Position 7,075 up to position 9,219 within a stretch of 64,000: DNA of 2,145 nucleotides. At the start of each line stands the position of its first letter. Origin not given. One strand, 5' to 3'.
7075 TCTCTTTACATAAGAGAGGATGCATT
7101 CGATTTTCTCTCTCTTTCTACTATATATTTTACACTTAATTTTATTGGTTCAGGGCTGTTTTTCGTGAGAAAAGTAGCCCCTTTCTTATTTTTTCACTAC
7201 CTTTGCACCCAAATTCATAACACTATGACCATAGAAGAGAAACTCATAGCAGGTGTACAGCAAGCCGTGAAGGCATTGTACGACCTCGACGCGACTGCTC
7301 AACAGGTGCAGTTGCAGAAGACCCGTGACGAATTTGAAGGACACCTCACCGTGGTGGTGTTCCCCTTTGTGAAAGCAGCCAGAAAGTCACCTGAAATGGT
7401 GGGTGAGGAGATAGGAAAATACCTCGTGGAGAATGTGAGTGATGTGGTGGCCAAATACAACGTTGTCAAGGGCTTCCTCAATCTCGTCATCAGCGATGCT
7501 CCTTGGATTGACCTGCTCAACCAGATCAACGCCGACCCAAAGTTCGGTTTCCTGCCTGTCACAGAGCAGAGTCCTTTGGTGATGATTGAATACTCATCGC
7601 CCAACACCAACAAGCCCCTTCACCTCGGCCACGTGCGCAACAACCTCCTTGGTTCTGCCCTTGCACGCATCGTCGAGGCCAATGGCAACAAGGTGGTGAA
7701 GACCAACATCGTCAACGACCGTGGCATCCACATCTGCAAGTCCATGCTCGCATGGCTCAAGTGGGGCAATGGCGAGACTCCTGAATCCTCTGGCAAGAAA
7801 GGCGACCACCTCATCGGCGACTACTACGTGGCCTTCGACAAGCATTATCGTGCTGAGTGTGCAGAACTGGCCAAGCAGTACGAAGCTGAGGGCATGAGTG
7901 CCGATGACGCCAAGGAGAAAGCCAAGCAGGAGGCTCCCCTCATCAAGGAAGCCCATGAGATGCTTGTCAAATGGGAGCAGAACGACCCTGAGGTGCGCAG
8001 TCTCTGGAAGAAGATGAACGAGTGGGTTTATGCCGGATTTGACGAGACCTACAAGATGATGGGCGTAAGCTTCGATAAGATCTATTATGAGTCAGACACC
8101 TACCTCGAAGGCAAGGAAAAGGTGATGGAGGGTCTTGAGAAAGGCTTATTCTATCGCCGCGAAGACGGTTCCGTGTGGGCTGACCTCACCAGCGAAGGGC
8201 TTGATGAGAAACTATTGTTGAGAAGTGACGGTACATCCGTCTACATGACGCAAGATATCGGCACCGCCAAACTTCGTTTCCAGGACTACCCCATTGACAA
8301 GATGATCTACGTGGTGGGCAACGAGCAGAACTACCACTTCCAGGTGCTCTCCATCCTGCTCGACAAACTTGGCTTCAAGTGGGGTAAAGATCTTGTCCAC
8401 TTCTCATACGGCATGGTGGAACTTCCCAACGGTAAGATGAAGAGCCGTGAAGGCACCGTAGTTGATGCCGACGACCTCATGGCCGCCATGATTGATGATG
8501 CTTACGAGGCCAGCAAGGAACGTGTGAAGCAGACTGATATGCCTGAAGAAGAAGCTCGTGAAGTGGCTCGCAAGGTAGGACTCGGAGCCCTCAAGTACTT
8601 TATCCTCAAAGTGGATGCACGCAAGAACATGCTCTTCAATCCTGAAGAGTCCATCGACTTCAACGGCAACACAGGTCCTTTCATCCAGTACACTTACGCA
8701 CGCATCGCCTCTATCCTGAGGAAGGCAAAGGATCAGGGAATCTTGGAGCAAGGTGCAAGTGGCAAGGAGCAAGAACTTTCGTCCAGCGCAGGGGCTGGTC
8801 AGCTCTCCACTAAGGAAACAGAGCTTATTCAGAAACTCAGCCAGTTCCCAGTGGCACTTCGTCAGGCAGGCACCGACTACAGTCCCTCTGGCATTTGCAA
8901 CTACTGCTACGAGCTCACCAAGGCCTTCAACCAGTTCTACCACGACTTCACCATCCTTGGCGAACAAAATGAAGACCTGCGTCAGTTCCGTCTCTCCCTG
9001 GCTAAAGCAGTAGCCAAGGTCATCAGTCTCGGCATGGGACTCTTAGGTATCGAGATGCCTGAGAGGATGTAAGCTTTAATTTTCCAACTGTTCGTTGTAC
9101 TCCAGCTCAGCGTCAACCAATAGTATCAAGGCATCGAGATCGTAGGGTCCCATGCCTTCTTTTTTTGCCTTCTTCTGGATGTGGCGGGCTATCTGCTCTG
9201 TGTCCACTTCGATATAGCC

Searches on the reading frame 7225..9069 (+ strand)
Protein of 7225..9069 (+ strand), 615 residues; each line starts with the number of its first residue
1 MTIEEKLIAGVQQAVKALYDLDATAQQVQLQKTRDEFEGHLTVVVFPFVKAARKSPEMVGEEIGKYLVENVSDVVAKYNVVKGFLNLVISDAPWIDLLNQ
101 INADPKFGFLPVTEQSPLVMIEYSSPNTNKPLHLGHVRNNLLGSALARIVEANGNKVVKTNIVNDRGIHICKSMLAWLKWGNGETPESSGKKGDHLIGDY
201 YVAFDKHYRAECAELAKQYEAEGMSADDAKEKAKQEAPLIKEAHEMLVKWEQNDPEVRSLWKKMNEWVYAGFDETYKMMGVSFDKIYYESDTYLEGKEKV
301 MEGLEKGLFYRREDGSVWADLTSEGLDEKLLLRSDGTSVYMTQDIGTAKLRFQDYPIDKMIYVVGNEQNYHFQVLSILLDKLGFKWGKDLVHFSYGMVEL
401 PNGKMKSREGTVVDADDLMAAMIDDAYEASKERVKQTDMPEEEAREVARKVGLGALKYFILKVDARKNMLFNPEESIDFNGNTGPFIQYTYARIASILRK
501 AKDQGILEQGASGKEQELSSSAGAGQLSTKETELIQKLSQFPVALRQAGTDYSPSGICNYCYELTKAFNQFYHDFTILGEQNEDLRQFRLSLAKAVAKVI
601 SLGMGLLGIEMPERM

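Call 17: find_homologous_proteins(query=window:7225-9069:+, max_evalue=1e-50)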
Query window:7225-9069:+ (615 aa): 8000 proteins with E <= 1e-50 among 8000 candidates; the best 120 are listed.
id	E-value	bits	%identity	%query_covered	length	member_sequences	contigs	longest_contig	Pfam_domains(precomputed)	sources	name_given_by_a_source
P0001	0.0e+0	1256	91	100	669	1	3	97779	PF05746.22,PF00750.26,PF03485.22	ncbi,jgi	jgi:arginyl-tRNA synthetase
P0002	0.0e+0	1256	91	100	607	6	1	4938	PF05746.22,PF00750.26,PF03485.22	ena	-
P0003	0.0e+0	1238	89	100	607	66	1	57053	PF05746.22,PF00750.26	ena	-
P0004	0.0e+0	1233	90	100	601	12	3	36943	PF05746.22,PF00750.26,PF03485.22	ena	-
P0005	0.0e+0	1233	91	100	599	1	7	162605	PF05746.22,PF00750.26,PF03485.22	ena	-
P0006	0.0e+0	1232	90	100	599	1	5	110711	PF05746.22,PF00750.26,PF03485.22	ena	-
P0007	0.0e+0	1232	90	100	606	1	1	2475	PF05746.22,PF00750.26,PF03485.22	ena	-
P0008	0.0e+0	1231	91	100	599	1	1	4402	PF05746.22,PF00750.26,PF03485.22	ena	-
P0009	0.0e+0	1231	91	100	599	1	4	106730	PF05746.22,PF00750.26,PF03485.22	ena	-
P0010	0.0e+0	1231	91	100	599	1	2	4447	PF05746.22,PF00750.26,PF03485.22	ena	-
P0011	0.0e+0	1230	90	100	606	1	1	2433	PF05746.22,PF00750.26,PF03485.22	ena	-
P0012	0.0e+0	1230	90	100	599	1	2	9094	PF05746.22,PF00750.26,PF03485.22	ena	-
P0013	0.0e+0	1227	90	100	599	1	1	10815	PF05746.22,PF00750.26,PF03485.22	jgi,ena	jgi:arginyl-tRNA synthetase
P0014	0.0e+0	1227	90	100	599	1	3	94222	PF05746.22,PF00750.26,PF03485.22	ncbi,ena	-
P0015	0.0e+0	1227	90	100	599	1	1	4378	PF05746.22,PF00750.26,PF03485.22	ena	-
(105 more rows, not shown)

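Call 20: find_encoding_contigs(protein=P0005, flank=6000, max_places=3)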
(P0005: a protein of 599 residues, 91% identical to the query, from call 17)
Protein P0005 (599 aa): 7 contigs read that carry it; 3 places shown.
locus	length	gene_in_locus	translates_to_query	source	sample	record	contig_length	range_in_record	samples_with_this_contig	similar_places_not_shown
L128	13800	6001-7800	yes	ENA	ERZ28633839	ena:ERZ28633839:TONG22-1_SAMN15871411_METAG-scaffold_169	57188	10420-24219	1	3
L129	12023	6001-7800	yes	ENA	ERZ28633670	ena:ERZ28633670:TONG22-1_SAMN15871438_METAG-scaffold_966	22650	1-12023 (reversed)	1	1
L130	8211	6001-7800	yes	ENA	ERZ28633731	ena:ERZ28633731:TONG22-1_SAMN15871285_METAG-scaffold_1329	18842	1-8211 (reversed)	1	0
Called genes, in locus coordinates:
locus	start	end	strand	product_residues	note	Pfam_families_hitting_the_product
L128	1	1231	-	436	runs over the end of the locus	PF01467:CTP_transf_like, PF13714:PEP_mutase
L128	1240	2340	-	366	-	PF13439:Glyco_transf_4, PF13579:Glyco_trans_4_4 (faint), PF20706:GT4-conflict, PF00534:Glycos_transf_1, PF13692:Glyco_trans_1_4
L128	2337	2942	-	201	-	PF14063:DUF4254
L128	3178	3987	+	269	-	PF23441:SDR (weak), PF00106:adh_short, PF08659:KR, PF13561:adh_short_C2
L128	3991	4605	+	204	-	PF01351:RNase_HII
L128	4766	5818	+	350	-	-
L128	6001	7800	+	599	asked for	PF03485:Arg_tRNA_synt_N (weak), PF00750:tRNA-synt_1d, PF05746:DALR_1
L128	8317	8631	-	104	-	-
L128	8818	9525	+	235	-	-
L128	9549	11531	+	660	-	PF00890:FAD_binding_2, PF01266:DAO (weak), PF03486:HI0933_like (faint), PF07992:Pyr_redox_2 (faint), PF02910:Succ_DH_flav_C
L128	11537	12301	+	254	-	PF13085:Fer2_3, PF13183:Fer4_8 (weak), PF12838:Fer4_7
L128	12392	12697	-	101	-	PF07876:Dabb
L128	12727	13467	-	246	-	PF13483:Lactamase_B_3, PF12706:Lactamase_B_2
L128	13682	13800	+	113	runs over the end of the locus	PF03551:PadR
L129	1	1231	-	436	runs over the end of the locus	PF01467:CTP_transf_like, PF13714:PEP_mutase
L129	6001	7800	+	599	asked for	PF03485:Arg_tRNA_synt_N (weak), PF00750:tRNA-synt_1d, PF05746:DALR_1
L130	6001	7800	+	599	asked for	PF03485:Arg_tRNA_synt_N (weak), PF00750:tRNA-synt_1d, PF05746:DALR_1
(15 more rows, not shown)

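Call 21: find_encoding_contigs(protein=P0001, flank=6000, max_places=2)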
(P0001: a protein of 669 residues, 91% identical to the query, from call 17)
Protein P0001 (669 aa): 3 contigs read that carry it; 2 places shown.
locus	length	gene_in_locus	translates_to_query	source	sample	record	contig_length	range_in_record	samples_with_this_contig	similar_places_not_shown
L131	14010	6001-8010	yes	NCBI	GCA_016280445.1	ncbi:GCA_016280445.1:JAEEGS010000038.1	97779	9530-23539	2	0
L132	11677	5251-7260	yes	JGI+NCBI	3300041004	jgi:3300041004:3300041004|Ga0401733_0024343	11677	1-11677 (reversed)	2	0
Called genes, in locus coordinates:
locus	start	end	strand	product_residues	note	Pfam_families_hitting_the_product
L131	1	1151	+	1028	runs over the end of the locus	PF01580:FtsK_SpoIIIE (faint), PF01935:DUF87, PF10412:TrwB_AAD_bind (faint)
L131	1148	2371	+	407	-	-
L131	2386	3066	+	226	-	PF01693:Cauli_VI, PF00075:RNase_H (weak)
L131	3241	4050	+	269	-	PF23441:SDR (weak), PF00106:adh_short, PF08659:KR, PF13561:adh_short_C2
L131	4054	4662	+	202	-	PF01351:RNase_HII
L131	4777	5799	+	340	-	-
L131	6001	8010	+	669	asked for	PF03485:Arg_tRNA_synt_N (weak), PF00750:tRNA-synt_1d, PF05746:DALR_1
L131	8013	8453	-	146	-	-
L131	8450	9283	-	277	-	-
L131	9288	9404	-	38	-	-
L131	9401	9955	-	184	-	PF00588:SpoU_methylase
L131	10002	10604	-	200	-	PF14127:DUF4294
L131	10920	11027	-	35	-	PF20096:DUF6486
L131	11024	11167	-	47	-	-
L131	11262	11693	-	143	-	PF18291:HU-HIG, PF00216:Bac_DNA_binding (weak)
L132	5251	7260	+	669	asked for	PF03485:Arg_tRNA_synt_N (weak), PF00750:tRNA-synt_1d, PF05746:DALR_1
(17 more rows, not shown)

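Call 63: search_protein_families(library=pfam, proteins=[window:7225-9069:+])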
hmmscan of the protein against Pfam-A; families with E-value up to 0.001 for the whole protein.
window:7225-9069:+ (615 aa): 3 families
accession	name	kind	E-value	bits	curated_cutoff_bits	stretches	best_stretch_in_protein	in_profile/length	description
PF00750.26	tRNA-synt_1d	-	9.5e-48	163.4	23.3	1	117-471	20-347/349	tRNA synthetases class I (R), catalytic domain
PF05746.21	DALR_1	-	1.9e-32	112.2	22.3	1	487-615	1-117/117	DALR anticodon binding domain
PF03485.21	Arg_tRNA_synt_N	-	2.2e-07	31.8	21.5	1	6-88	2-84/85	Arginyl tRNA synthetase N terminal domain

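Call 72: search_solved_structures(query=window:7225-9069:+, show_alignments=1, max_evalue=1e-20)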
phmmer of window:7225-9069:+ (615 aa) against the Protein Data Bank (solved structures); distinct sequences matched with E-value up to 1e-20: 11.
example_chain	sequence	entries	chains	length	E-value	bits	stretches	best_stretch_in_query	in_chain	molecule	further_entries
2zue_A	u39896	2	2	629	2.8e-60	207.8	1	359-615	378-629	Arginyl-tRNA synthetase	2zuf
1bs2_A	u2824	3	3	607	2.8e-59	204.5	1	108-615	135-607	PROTEIN (ARGINYL-TRNA SYNTHETASE) | ARGINYL-TRNA SYNTHETASE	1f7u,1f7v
4oby_A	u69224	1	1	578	1.2e-57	199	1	220-615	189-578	Arginine--tRNA ligase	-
5yym_A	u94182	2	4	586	1.3e-57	198.9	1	220-615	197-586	Arginine--tRNA ligase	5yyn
5b63_A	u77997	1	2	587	1.3e-57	198.9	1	220-615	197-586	Arginine--tRNA ligase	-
6ao8_A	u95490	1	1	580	1.4e-42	149.3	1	233-612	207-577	Arginine--tRNA ligase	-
4zaj_A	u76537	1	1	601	3.2e-39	138.2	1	229-615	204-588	Arginine--tRNA ligase, cytoplasmic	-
4q2t_A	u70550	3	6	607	3.5e-39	138.1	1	229-615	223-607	Arginine--tRNA ligase, cytoplasmic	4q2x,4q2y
4r3z_B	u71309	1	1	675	5.3e-39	137.5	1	229-615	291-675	Arginine--tRNA ligase, cytoplasmic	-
1iq0_A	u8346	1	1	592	1.4e-37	132.9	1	375-615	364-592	ARGINYL-TRNA SYNTHETASE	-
5jld_A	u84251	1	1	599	8.8e-28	100.4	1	235-610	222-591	Arginyl-tRNA synthetase, putative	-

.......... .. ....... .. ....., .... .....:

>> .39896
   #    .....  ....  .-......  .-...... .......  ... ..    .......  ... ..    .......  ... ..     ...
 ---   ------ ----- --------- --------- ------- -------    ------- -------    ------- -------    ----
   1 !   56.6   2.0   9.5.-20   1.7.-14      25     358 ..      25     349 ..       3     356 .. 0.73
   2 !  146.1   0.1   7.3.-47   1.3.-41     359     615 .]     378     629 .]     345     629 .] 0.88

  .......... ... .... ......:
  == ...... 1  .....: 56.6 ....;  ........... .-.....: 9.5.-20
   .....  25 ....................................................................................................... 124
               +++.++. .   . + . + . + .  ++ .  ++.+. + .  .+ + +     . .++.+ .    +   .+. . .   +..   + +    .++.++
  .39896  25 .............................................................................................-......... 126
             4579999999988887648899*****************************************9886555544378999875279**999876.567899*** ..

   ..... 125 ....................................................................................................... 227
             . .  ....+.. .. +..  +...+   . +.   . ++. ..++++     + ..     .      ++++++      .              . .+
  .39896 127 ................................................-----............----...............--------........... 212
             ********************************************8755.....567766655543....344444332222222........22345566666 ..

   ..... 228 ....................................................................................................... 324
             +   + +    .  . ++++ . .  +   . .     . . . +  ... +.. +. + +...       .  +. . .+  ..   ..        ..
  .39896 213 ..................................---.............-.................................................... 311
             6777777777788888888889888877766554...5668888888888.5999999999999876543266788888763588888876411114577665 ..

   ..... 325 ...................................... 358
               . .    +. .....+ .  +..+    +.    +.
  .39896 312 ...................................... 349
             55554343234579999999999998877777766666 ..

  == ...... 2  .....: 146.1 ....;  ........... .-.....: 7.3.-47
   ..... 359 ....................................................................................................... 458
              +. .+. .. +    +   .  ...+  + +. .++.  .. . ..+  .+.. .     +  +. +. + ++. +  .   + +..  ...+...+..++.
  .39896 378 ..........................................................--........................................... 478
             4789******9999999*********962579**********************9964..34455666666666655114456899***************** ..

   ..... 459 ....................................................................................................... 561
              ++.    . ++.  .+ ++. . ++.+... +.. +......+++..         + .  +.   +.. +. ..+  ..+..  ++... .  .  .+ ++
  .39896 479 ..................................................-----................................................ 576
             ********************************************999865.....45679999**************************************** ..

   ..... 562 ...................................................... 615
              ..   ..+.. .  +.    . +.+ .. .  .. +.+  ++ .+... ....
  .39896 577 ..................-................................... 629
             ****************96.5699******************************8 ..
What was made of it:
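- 8745..8773 (+): GRGCAAG array in frame in argS (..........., aa 507-517 of 615), at the start of the DALR anticodon-binding domain. The array-coded part lies in a loop segment, 5 aa longer than that of P. horikoshii ArgRS 2zue (call 72).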
